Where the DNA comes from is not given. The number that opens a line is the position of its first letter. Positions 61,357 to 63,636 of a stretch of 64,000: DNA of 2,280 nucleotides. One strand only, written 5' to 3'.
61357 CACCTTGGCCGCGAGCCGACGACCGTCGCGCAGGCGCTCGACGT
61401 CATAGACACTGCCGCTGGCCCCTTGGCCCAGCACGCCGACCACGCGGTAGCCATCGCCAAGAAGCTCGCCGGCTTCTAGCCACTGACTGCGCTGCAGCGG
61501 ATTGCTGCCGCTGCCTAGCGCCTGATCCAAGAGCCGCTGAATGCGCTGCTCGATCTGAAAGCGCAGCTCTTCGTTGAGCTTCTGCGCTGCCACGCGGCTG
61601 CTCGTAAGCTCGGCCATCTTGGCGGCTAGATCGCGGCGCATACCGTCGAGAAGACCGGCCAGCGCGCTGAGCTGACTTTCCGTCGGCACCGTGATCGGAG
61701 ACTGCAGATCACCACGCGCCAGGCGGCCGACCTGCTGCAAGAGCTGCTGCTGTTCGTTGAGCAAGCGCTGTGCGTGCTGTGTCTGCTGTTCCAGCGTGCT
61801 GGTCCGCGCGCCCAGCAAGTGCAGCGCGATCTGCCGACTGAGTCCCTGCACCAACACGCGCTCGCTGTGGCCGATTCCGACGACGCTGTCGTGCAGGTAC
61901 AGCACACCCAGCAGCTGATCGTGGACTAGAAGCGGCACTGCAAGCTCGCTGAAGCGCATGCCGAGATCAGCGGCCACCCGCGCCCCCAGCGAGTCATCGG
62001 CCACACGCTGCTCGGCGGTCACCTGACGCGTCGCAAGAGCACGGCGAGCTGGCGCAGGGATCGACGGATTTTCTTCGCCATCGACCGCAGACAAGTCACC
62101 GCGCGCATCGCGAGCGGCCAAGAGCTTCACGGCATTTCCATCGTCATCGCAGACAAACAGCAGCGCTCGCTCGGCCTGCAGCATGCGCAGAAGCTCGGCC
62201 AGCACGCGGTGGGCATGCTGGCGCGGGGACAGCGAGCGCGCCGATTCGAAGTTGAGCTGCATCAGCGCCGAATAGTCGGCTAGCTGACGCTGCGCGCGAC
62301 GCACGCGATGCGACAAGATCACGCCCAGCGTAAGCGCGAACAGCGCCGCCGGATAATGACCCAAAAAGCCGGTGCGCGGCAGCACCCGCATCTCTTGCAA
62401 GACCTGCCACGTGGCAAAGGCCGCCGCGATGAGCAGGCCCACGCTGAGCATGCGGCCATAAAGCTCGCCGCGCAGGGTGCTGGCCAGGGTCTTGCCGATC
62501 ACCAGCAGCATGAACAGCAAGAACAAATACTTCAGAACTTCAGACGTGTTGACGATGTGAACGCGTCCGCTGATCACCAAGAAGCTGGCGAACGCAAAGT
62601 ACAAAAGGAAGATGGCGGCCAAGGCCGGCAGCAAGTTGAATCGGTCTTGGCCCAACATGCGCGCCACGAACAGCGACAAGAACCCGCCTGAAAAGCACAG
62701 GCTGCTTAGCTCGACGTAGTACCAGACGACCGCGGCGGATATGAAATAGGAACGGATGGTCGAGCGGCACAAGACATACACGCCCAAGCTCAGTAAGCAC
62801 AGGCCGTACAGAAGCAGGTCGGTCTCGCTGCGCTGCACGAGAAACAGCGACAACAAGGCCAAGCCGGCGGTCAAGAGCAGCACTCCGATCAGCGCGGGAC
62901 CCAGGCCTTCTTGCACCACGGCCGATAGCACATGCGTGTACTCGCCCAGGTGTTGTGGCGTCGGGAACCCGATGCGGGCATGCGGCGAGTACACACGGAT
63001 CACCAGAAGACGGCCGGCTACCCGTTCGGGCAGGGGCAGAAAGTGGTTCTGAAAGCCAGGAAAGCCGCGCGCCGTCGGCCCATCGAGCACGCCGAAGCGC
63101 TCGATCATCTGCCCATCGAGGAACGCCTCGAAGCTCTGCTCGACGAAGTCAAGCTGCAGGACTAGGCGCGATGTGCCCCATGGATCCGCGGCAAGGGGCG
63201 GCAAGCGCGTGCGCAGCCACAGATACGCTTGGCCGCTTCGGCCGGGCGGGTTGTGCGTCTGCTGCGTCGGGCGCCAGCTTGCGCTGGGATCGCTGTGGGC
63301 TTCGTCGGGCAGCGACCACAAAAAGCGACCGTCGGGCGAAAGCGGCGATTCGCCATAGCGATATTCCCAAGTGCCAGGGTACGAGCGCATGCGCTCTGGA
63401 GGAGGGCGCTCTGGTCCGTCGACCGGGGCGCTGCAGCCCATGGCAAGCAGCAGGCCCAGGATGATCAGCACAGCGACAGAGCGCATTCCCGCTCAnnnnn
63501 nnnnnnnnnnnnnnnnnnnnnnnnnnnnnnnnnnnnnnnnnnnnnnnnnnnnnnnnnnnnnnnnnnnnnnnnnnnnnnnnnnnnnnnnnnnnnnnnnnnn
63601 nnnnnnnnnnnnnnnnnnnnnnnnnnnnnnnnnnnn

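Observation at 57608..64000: Translationally coupled pair of 7TM-sensor/GAF/HAMP-like receptor kinases, one active and one pseudokinase, behind a DUF4384 gene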

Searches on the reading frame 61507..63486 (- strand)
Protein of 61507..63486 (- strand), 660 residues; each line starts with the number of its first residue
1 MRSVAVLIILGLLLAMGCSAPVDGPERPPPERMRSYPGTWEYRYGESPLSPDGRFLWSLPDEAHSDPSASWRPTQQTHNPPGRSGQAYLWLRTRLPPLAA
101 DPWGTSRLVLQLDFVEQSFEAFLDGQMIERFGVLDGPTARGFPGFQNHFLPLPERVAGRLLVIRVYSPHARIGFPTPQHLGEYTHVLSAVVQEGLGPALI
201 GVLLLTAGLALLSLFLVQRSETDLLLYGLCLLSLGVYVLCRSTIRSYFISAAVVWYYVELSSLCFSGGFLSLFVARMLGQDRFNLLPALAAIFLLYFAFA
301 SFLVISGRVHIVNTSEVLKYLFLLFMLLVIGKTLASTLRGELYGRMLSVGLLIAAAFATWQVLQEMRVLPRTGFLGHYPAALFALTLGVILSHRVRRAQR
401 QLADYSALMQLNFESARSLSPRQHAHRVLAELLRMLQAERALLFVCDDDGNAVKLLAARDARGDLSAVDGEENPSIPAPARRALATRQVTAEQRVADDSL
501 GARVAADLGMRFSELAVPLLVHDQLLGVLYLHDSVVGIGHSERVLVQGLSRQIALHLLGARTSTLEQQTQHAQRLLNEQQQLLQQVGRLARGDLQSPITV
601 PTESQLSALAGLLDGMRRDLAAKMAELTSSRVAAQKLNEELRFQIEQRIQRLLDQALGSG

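Call 35: find_related_loci(query=A1, collection=genome_contigs, flank=8000)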
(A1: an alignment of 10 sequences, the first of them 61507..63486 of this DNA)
Query A1 (660 aa) in genome_contigs; peptide patterns used: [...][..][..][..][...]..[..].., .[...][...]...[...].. (x = any residue, [..] = any of these).
118 stretches matched a pattern; 31 encode a relative of the query (tblastn E <= 1e-3); 29 distinct loci.
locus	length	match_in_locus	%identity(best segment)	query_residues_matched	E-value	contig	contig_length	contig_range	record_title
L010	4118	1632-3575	67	1-657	0e+0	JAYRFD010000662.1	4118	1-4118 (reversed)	MAG: Polyangia bacterium isolate SH_SHASGE3bin.23 k141_842097, whole genome shotgun sequence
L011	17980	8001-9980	95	1-660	0e+0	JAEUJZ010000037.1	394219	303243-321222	MAG: Myxococcales bacterium isolate new MAG-82 k141_2928395, whole genome shotgun sequence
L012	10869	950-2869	51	16-660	0e+0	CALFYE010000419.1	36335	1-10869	MAG TPA_asm: uncultured Myxococcales bacterium isolate SRR6231182_bin.43_CONCOCT_v1.1_MAG genome assembly, contig: ERZ65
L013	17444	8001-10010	53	1-660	0e+0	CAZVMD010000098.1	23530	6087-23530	MAG TPA_asm: uncultured Myxococcales bacterium isolate SRP189682_co2_147 genome assembly, contig: NODE_3056_length_23530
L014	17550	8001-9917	39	6-656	5e-120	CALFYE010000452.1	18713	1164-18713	MAG TPA_asm: uncultured Myxococcales bacterium isolate SRR6231182_bin.43_CONCOCT_v1.1_MAG genome assembly, contig: ERZ65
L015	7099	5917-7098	52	1-393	2e-106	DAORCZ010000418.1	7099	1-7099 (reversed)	MAG TPA_asm: Pseudomonadota bacterium isolate AMR_MDS_0893 NODE_7520_length_7099_cov_6.186968, whole genome shotgun sequ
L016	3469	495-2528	34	25-660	3e-94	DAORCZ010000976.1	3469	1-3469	MAG TPA_asm: Pseudomonadota bacterium isolate AMR_MDS_0893 NODE_22555_length_3469_cov_5.243995, whole genome shotgun seq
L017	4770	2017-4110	34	8-660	5e-92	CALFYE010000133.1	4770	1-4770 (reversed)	MAG TPA_asm: uncultured Myxococcales bacterium isolate SRR6231182_bin.43_CONCOCT_v1.1_MAG genome assembly, contig: ERZ65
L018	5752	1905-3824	33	31-655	3e-89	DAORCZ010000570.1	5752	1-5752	MAG TPA_asm: Pseudomonadota bacterium isolate AMR_MDS_0893 NODE_10157_length_5752_cov_5.836054, whole genome shotgun seq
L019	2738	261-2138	33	23-659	2e-90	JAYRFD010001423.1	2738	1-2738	MAG: Polyangia bacterium isolate SH_SHASGE3bin.23 k141_1872630, whole genome shotgun sequence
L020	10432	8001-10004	36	31-654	2e-84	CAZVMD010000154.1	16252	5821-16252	MAG TPA_asm: uncultured Myxococcales bacterium isolate SRP189682_co2_147 genome assembly, contig: NODE_5743_length_16252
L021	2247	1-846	52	376-660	7e-80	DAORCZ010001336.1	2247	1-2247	MAG TPA_asm: Pseudomonadota bacterium isolate AMR_MDS_0893 NODE_48331_length_2247_cov_7.470347, whole genome shotgun seq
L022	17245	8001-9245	33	1-402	5e-62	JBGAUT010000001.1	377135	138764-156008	MAG: Polyangia bacterium isolate MAG_MBR_AS.52 MBRAS-52_NODE_1_length_377135_cov_6.560418, whole genome shotgun sequence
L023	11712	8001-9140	34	28-402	7e-62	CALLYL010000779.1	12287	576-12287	MAG TPA_asm: uncultured Myxococcales bacterium isolate SRR5676476_bin.50_CONCOCT_v1.1_MAG genome assembly, contig: ERZ72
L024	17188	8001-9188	33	25-418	1e-55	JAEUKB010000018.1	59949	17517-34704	MAG: Myxococcales bacterium isolate new MAG-84 k141_4302230, whole genome shotgun sequence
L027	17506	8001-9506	32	4-654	1e-52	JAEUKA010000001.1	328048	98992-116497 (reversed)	MAG: Myxococcales bacterium isolate new MAG-83 k141_3820699, whole genome shotgun sequence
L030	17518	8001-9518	31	1-654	2e-48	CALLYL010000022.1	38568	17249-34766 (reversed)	MAG TPA_asm: uncultured Myxococcales bacterium isolate SRR5676476_bin.50_CONCOCT_v1.1_MAG genome assembly, contig: ERZ72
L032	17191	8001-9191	27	7-406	8e-35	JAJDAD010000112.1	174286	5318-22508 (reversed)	MAG: candidate division KSB1 bacterium isolate OFTM153 OFTM153_111, whole genome shotgun sequence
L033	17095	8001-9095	27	39-406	2e-29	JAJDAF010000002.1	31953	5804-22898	MAG: candidate division KSB1 bacterium isolate OFTM356 OFTM356_1, whole genome shotgun sequence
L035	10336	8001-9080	27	40-406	3e-28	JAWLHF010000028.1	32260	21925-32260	MAG: Clostridiaceae bacterium isolate 30dZY2.bin.40 NODE_1789_length_32260_cov_7.203041, whole genome shotgun sequence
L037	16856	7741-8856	23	30-406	3e-23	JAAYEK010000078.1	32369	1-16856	MAG: Bacillota bacterium isolate AS06rmzACSIP_96 196612_AS06, whole genome shotgun sequence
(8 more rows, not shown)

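Call 51: search_solved_structures(query=A1, max_evalue=1)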
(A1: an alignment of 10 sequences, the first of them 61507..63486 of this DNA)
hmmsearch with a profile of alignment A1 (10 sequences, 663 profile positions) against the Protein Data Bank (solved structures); distinct sequences matched with E-value up to 1: 26.
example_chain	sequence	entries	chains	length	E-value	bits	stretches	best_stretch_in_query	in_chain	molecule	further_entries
9wxr_A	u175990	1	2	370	1.3e-05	27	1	551-636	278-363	Rhodopsin,Chemotaxis protein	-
3jbq_1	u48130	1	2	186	2.5e-05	26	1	407-560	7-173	GafA domain of cone phosphodiesterase 6C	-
3dba_A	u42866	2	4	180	3.2e-05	25.7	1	407-559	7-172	Cone cGMP-specific 3',5'-cyclic phosphodiesterase subunit alpha' | GafA domain of cone phosphodiesterase 6C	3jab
9cxg_A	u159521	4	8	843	4.1e-05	25.3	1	420-564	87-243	Cone cGMP-specific 3',5'-cyclic phosphodiesterase subunit alpha'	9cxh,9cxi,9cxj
6x88_A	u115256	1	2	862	0.00048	21.8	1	402-577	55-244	Cone cGMP-specific 3',5'-cyclic phosphodiesterase subunit alpha'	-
3p01_A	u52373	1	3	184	0.0014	20.2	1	478-563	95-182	Two-component response regulator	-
10oz_A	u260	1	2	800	0.0015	20.2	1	419-564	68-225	cGMP-specific 3',5'-cyclic phosphodiesterase PDE5-PDE6 chimera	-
4gn0_A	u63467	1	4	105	0.0023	19.5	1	550-631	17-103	Hamp domain of AF1503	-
4cq4_A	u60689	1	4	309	0.017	16.7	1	540-631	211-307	ENGINEERED VERSION OF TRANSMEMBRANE RECEPTOR AF1503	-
3trc_A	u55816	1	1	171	0.028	15.9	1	420-564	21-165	Phosphoenolpyruvate-protein phosphotransferase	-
8k9o_A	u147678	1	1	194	0.071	14.6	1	396-558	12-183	histidine kinase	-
3eea_A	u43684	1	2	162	0.078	14.5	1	479-558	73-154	GAF domain/HD domain protein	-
5w10_A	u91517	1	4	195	0.08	14.4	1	481-559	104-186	cGMP-specific phosphodiesterase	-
1ykd_A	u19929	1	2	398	0.12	13.9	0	398-532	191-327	adenylate cyclase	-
1vhm_A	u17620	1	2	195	0.2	13.2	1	500-560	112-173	Protein yebR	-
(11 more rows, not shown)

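Call 54: search_protein_families(library=pfam, proteins=[L032:8001-10094:+, L033:8001-10019:+, L035:8001-10334:+, L037:7741-9777:+, L027:8001-10595:+, L022:8001-9827:+, L014:5819-7876:+, L014:10959-13151:+], max_evalue=0.01)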
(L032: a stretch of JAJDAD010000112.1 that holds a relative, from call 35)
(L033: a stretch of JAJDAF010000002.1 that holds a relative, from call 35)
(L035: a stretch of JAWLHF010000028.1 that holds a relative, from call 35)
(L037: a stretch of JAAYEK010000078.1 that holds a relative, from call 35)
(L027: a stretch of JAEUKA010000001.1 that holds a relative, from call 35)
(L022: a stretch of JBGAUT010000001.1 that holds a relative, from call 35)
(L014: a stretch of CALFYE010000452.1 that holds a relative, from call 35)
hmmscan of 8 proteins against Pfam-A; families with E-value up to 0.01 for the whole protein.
L032:8001-10094:+ (698 aa): 4 families
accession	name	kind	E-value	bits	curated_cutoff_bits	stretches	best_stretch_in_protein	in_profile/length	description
PF02518.31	HATPase_c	-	2e-25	89.8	26.4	1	594-697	4-109/111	Histidine kinase-, DNA gyrase B-, and HSP90-like ATPase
PF07695.17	7TMR-DISM_7TM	-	3.6e-13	50.4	29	1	186-382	6-202/205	7TM diverse intracellular signalling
PF00512.31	HisKA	-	8.9e-05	22.9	26.9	1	462-550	2-65/66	His Kinase A (phospho-acceptor) domain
PF14501.12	HATPase_c_5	-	0.0052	17.1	22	0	596-684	6-91/102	GHKL domain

L033:8001-10019:+ (673 aa): 5 families
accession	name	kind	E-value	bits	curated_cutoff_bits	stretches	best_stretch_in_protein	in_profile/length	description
PF02518.31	HATPase_c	-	5.6e-25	88.4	26.4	1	561-665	4-110/111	Histidine kinase-, DNA gyrase B-, and HSP90-like ATPase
PF07695.17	7TMR-DISM_7TM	-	2.1e-12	47.8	29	1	151-345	3-197/205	7TM diverse intracellular signalling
PF00512.31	HisKA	-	7.9e-05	23.1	26.9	1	430-517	2-65/66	His Kinase A (phospho-acceptor) domain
PF14501.12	HATPase_c_5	-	0.00028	21.2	22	1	563-651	6-91/102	GHKL domain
PF01442.23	Apolipoprotein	-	0.0041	17.3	90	1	358-441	72-148/190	Apolipoprotein A1/A4/E domain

L035:8001-10334:+ (778 aa): 2 families
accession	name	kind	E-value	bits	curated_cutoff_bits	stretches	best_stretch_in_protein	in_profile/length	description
PF07695.17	7TMR-DISM_7TM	-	1.1e-10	42.2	29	1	152-347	7-204/205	7TM diverse intracellular signalling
PF24358.1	ABCC10_N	-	0.0014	18.6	26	1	180-258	87-164/200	ABCC10 N-terminal domain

L037:7741-9777:+ (679 aa): 3 families
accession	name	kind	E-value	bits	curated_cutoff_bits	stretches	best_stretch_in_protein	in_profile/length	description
PF02518.31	HATPase_c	-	6.6e-24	84.9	26.4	1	573-678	5-108/111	Histidine kinase-, DNA gyrase B-, and HSP90-like ATPase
PF07695.17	7TMR-DISM_7TM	-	3.3e-08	34.1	29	1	159-357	5-202/205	7TM diverse intracellular signalling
PF13581.12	HATPase_c_2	-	0.0099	16.3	27.4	0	581-655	39-111/127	Histidine kinase-like ATPase domain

L027:8001-10595:+ (865 aa): 8 families
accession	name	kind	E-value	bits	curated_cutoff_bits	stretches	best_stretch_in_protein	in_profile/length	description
PF00069.31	Pkinase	-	3.3e-45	155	31.7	2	530-680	1-149/263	Protein kinase domain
PF07714.23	PK_Tyr_Ser-Thr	-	1.3e-30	107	23.1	2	532-686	3-159/258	Protein tyrosine and serine/threonine kinase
PF07695.17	7TMR-DISM_7TM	-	6.7e-15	56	29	1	200-398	5-204/205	7TM diverse intracellular signalling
PF00672.30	HAMP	-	5.3e-06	27.1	25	1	429-470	12-53/53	HAMP domain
PF01636.29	APH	-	3.3e-05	24.2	23.2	0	547-643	14-109/239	Phosphotransferase enzyme family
PF06293.20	Kdo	-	0.0017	18.2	21.3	1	627-674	120-167/207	Lipopolysaccharide kinase (Kdo/WaaP) family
PF03109.22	ABC1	-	0.0036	16.9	22.9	1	603-677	144-215/244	ABC1 atypical kinase-like domain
PF01163.29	RIO1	-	0.0052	16.8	22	1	549-661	31-141/187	RIO domain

L022:8001-9827:+ (609 aa): 3 families
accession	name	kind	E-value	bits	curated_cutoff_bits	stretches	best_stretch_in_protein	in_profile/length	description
PF00069.31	Pkinase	-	6e-17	62.3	31.7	1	482-603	1-124/263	Protein kinase domain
PF07695.17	7TMR-DISM_7TM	-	1.2e-13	51.9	29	1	212-406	9-204/205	7TM diverse intracellular signalling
PF07714.23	PK_Tyr_Ser-Thr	-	6.9e-13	48.9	23.1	1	485-603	4-128/258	Protein tyrosine and serine/threonine kinase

L014:5819-7876:+ (686 aa): 5 families
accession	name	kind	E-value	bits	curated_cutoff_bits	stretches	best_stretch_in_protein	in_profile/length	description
PF00069.31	Pkinase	-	3.9e-48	164.6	31.7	1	12-274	1-257/263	Protein kinase domain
PF07714.23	PK_Tyr_Ser-Thr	-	2.5e-24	86.4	23.1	1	14-276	3-256/258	Protein tyrosine and serine/threonine kinase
PF06293.20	Kdo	-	0.0003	20.7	21.3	1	96-162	103-167/207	Lipopolysaccharide kinase (Kdo/WaaP) family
PF01636.29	APH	-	0.00077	19.7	23.2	0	16-129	3-109/239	Phosphotransferase enzyme family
PF17667.7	Pkinase_fungal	-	0.0035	16.6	24.1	1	129-199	305-371/387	Fungal protein kinase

L014:10959-13151:+ (731 aa): 3 families
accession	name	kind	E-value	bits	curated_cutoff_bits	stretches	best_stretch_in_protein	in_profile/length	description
PF00069.31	Pkinase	-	1.1e-49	169.6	31.7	1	9-272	1-258/263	Protein kinase domain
PF07714.23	PK_Tyr_Ser-Thr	-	2.2e-26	93.2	23.1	1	11-275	3-258/258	Protein tyrosine and serine/threonine kinase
PF06293.20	Kdo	-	0.0026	17.7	21.3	1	99-159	109-167/207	Lipopolysaccharide kinase (Kdo/WaaP) family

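Call 96: search_protein_families(library=pfam, proteins=[L030:1808-3163:-, L030:366-1820:-, L030:3450-4766:+, L030:4906-5577:+, L030:6301-7314:+], max_evalue=0.001)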
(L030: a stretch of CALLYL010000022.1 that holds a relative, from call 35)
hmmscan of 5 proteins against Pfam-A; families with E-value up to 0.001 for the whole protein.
L030:1808-3163:- (452 aa): 12 families
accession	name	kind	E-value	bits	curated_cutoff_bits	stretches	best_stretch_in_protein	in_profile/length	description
PF00158.32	Sigma54_activat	-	9.6e-56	188.5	20.2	1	141-305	2-167/168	Sigma-54 interaction domain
PF14532.12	Sigma54_activ_2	-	2.7e-21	76.7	25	1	141-310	1-138/138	Sigma-54 interaction domain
PF00498.31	FHA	-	6.8e-15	55.7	20.7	1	49-117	2-67/67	FHA domain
PF07728.20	AAA_5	-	6.3e-11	42.9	22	1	163-282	1-124/139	AAA domain (dynein-related subfamily)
PF16697.10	Yop-YscD_cpl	-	1.7e-06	28.6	33.2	1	67-125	32-92/94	Inner membrane component of T3SS, cytoplasmic domain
PF01078.27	Mg_chelatase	-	8.7e-06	25.7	20.3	0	218-280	93-157/207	Magnesium chelatase, subunit ChlI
PF00004.35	AAA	-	1.2e-05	26.3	21.2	1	164-282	1-111/131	ATPase family associated with various cellular activities (AAA)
PF25601.1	AAA_lid_14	-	6.9e-05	23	27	1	311-378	1-75/87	AAA+ ATPase lid domain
PF07726.17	AAA_3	-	0.00011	22.5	27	1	164-280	2-111/131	ATPase family associated with various cellular activities (AAA)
PF13191.12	AAA_16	-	0.00057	20.8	32.6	0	147-199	9-63/167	AAA ATPase domain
PF13551.12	HTH_29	-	0.00072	20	28.1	0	407-450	1-44/64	Winged helix-turn helix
PF13384.12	HTH_23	-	0.00077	19.6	24.6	0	407-450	7-49/50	Homeodomain-like domain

L030:366-1820:- (485 aa): 4 families
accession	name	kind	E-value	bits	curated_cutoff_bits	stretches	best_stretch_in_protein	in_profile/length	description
PF00069.31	Pkinase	-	3e-45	155.1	31.7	1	38-304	1-259/263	Protein kinase domain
PF07714.23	PK_Tyr_Ser-Thr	-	2e-28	99.8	23.1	1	42-306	5-258/258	Protein tyrosine and serine/threonine kinase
PF17667.7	Pkinase_fungal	-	5.1e-05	22.6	24.1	1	155-218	304-362/387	Fungal protein kinase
PF01636.29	APH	-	0.00034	20.9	23.2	0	78-157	32-110/239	Phosphotransferase enzyme family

L030:3450-4766:+ (439 aa): 0 families

L030:4906-5577:+ (224 aa): 0 families

L030:6301-7314:+ (338 aa): 1 family
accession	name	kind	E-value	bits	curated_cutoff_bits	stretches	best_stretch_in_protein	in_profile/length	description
PF03781.23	FGE-sulfatase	-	1.2e-41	143.5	23.3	1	126-333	3-222/255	Sulfatase-modifying factor enzyme 1-like domain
